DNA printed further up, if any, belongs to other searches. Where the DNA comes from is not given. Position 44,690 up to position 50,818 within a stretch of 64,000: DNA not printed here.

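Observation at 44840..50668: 1942-aa surface protein combining Asp-box beta-propellers, a PA14-like domain and a C-terminal peptidoglycan-binding domain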

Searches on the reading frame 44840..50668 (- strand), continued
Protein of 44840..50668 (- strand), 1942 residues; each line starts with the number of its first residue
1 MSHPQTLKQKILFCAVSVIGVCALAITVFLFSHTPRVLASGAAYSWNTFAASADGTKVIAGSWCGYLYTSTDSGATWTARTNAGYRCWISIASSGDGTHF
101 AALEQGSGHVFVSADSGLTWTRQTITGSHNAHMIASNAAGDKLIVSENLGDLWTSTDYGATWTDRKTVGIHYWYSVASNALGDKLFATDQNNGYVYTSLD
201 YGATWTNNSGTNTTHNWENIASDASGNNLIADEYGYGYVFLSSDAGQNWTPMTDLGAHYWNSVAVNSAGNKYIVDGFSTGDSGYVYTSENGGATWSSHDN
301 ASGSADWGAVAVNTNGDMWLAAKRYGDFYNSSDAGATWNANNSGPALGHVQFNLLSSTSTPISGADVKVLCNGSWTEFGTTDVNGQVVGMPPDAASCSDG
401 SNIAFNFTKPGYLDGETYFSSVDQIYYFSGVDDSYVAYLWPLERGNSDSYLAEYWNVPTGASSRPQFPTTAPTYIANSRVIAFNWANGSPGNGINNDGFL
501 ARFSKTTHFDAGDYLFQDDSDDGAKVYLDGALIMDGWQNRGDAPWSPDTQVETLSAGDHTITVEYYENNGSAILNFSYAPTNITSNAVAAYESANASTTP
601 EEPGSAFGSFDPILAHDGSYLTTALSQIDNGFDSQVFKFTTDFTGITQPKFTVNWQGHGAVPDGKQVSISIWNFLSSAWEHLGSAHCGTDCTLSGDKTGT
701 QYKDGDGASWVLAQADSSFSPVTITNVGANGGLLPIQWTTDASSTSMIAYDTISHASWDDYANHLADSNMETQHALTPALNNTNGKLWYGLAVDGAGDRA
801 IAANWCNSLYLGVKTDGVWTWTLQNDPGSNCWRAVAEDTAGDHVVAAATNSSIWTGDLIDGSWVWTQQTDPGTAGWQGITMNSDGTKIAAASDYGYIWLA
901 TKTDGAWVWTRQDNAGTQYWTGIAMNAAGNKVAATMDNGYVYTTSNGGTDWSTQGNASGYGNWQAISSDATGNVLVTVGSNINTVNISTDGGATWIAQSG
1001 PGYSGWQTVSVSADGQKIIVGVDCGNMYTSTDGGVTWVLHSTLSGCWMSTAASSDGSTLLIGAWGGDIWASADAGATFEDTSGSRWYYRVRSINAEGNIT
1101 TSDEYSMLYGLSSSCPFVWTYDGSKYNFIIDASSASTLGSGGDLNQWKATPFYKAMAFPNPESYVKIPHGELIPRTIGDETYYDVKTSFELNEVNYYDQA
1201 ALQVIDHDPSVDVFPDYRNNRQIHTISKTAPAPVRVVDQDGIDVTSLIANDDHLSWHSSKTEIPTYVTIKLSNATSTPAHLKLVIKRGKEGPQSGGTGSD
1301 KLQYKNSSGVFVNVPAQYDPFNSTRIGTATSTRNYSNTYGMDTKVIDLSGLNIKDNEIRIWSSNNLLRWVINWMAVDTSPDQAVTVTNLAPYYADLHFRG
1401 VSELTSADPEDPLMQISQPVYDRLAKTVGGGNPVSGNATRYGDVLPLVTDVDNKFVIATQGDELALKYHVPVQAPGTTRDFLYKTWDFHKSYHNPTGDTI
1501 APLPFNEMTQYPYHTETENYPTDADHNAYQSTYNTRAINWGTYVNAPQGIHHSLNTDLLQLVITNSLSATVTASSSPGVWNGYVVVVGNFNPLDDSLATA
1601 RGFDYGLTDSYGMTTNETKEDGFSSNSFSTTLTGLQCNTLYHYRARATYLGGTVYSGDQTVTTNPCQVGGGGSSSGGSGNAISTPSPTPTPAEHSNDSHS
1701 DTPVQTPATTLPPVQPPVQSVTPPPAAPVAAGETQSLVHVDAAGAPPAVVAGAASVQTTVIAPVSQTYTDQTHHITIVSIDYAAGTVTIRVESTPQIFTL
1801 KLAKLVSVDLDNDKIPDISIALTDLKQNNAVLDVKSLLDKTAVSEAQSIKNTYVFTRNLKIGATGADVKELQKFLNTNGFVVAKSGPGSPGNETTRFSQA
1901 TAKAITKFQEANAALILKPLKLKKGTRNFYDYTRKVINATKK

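Call 10: search_solved_structures(query=window:44840-50668:-, max_evalue=0.01)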
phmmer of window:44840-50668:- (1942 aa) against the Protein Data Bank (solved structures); distinct sequences matched with E-value up to 0.01: 2.
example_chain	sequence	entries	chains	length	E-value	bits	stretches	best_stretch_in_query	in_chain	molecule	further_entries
6qdi_A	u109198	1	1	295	2.6e-13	51.4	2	477-572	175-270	PA14 domain-containing protein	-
6qe7_A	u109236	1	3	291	9e-13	49.6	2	480-573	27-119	Anti-sigma-I factor RsgI3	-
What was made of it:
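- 48914..49327 (-): PA14 domain, aa 448-585. PDB 6qdi and 6qe7 at about 1e-13 (call 10).
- On PA14 domain: 6qdi and 6qe7 match at about 1e-13 (call 10).
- Checked: PDB PA14 chains 6qdi and 6qe7 also match at about 1e-13 (call 10).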

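Call 11: list_cluster_members(proteins=[P0001, P0002, P0003, P0004])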
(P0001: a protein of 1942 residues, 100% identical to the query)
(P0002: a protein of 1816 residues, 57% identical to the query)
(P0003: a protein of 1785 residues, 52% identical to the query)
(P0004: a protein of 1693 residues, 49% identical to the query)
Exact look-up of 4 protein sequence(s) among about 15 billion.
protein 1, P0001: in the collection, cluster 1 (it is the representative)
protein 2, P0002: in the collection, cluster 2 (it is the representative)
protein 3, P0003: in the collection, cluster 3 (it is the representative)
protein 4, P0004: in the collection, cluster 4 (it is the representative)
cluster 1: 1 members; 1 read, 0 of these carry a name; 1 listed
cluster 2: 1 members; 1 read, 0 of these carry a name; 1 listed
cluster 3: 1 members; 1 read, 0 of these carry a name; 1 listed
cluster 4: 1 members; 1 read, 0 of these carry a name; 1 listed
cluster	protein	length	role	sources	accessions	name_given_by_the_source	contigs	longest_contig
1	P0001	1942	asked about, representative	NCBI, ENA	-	-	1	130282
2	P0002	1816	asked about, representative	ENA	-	-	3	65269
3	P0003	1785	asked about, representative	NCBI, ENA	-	-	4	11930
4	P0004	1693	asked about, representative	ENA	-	-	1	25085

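Call 13: find_encoding_contigs(protein=P0001, flank=10000, max_places=3)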
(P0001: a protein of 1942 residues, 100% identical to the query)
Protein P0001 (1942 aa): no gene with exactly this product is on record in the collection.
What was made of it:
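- Tried and rejected: The exact look-up of the protein's contig failed (call 13).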

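Call 18: find_encoding_contigs(protein=P0002, flank=8000, max_places=2)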
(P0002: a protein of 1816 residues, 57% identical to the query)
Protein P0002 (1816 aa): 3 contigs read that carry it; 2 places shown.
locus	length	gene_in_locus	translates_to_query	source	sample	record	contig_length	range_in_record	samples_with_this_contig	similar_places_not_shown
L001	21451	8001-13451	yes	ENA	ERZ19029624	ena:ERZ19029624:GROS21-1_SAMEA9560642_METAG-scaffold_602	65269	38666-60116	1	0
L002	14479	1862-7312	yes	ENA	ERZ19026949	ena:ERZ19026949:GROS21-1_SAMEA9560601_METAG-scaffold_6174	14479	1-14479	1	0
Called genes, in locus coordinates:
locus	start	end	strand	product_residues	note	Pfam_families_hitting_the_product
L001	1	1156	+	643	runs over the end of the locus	PF27449:LtaS_N, PF00884:Sulfatase, PF01663:Phosphodiest (faint)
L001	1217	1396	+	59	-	PF13396:PLDc_N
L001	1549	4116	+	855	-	PF11999:Ice_binding, PF19403:SpaA_2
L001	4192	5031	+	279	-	PF20408:Abhydrolase_11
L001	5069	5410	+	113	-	-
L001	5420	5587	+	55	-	-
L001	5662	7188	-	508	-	PF03116:NQR2_RnfD_RnfE (faint), PF00175:NAD_binding_1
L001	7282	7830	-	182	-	-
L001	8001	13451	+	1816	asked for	PF07691:PA14, PF01471:PG_binding_1 (weak)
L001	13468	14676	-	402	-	-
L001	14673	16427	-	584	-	PF00535:Glycos_transf_2, PF10111:Glyco_tranf_2_2, PF13641:Glyco_tranf_2_3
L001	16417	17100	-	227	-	PF00535:Glycos_transf_2, PF10111:Glyco_tranf_2_2, PF13641:Glyco_tranf_2_3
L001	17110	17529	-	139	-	PF05402:PqqD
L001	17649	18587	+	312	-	PF01522:Polysacc_deac_1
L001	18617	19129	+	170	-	PF03073:TspO_MBR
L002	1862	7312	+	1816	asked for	PF07691:PA14, PF01471:PG_binding_1 (weak)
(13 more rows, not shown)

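Call 19: find_encoding_contigs(protein=P0004, flank=8000, max_places=2)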
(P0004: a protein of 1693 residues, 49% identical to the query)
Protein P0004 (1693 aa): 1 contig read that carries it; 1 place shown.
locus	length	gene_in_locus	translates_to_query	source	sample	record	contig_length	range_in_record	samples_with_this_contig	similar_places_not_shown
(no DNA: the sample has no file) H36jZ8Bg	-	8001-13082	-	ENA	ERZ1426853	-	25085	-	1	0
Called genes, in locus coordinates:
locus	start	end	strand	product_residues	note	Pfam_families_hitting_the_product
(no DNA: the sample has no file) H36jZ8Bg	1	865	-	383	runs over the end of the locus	PF07690:MFS_1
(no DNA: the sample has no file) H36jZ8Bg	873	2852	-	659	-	PF00753:Lactamase_B, PF12706:Lactamase_B_2 (weak), PF22505:RNase_J_b_CASP, PF17770:RNase_J_C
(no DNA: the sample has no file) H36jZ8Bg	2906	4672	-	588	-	PF00496:SBP_bac_5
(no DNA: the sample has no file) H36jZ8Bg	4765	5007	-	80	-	PF03840:SecG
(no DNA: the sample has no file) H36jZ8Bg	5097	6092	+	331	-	PF01916:DS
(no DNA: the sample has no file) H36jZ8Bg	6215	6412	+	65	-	PF00313:CSD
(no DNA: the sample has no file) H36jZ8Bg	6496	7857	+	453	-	PF05970:PIF1, PF13245:AAA_19, PF13401:AAA_22, PF13604:AAA_30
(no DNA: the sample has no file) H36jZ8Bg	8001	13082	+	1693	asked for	PF15902:Sortilin-Vps10 (faint), PF07691:PA14, PF01471:PG_binding_1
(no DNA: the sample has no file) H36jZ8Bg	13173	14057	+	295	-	?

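Call 20: find_encoding_contigs(protein=P0003, flank=8000, max_places=2)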
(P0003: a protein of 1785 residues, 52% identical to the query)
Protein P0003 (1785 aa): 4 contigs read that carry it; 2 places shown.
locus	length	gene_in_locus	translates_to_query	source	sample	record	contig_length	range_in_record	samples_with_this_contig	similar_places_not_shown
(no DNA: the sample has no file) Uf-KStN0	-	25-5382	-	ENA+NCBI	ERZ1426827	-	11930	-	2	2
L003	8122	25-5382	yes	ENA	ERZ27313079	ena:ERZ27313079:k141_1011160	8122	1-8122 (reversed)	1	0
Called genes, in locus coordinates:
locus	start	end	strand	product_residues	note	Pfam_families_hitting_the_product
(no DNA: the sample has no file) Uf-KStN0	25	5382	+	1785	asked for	PF15902:Sortilin-Vps10 (faint), PF25852:DUF6242_C (faint), PF07691:PA14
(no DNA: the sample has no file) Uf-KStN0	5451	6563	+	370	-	PF01926:MMR_HSR1, PF02421:FeoB_N (weak), PF06071:YchF-GTPase_C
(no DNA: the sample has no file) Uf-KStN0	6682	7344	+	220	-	-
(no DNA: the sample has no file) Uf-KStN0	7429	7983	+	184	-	PF01300:Sua5_yciO_yrdC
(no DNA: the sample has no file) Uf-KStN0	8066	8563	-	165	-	PF06210:DUF1003 (weak)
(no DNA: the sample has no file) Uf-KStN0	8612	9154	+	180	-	-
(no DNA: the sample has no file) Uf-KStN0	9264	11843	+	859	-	PF00133:tRNA-synt_1, PF09334:tRNA-synt_1g, PF13603:tRNA-synt_1_2, PF00133:tRNA-synt_1, PF08264:Anticodon_1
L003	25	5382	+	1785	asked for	PF15902:Sortilin-Vps10 (faint), PF25852:DUF6242_C (faint), PF07691:PA14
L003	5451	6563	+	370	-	PF01926:MMR_HSR1, PF02421:FeoB_N (weak), PF06071:YchF-GTPase_C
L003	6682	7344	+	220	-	-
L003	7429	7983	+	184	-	PF01300:Sua5_yciO_yrdC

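Call 46: find_related_loci(query=A1, collection=genome_contigs, flank=6000)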
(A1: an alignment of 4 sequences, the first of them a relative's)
Query A1 (1942 aa) in genome_contigs; peptide patterns used: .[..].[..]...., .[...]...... (x = any residue, [..] = any of these).
50 stretches matched a pattern; 8 encode a relative of the query (tblastn E <= 1e-3); 8 distinct loci.
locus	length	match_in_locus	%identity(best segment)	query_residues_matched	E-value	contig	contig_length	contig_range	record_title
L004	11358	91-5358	52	11-1939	0e+0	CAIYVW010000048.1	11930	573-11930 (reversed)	uncultured bacterium isolate AlinenLipids_bin-9791 genome assembly, contig: bin-9791:48/52, whole genome shotgun sequenc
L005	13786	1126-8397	44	30-1942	0e+0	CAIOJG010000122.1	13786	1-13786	MAG: Candidatus Magasanikbacteria bacterium isolate AM_bin-3693 genome assembly, contig: bin-3693:122/190, whole genome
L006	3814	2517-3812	44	348-764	4e-103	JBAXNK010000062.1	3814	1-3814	MAG: bacterium isolate ELA477 MAG477_62, whole genome shotgun sequence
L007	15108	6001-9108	56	591-1566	3e-158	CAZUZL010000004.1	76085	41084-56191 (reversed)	MAG TPA_asm: uncultured Candidatus Saccharibacteria bacterium isolate SRP296810_co1_403 genome assembly, contig: NODE_27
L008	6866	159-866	39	574-798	2e-35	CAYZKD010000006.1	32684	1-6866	MAG TPA_asm: uncultured Candidatus Saccharibacteria bacterium isolate SRP141376_co1_334 genome assembly, contig: NODE_31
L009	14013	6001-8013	40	435-1912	1e-28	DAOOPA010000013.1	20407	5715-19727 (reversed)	MAG TPA_asm: bacterium isolate AMR_MDS_2609 NODE_3205_length_20407_cov_5.899273, whole genome shotgun sequence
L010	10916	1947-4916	26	585-1539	1e-28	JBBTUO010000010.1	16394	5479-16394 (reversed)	MAG: Patescibacteria group bacterium isolate H41-bin128_1 H41_bin128_1_000000000010, whole genome shotgun sequence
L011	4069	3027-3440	41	564-698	3e-16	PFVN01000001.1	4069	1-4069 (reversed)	MAG: Candidatus Moranbacteria bacterium CG_4_9_14_3_um_filter_42_9 CG_4_9_14_3_um_filter_150_scaffold_28620_c, whole gen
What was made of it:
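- Tried and rejected: A1 worked, but it did not retrieve the window's own genome (call 46).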
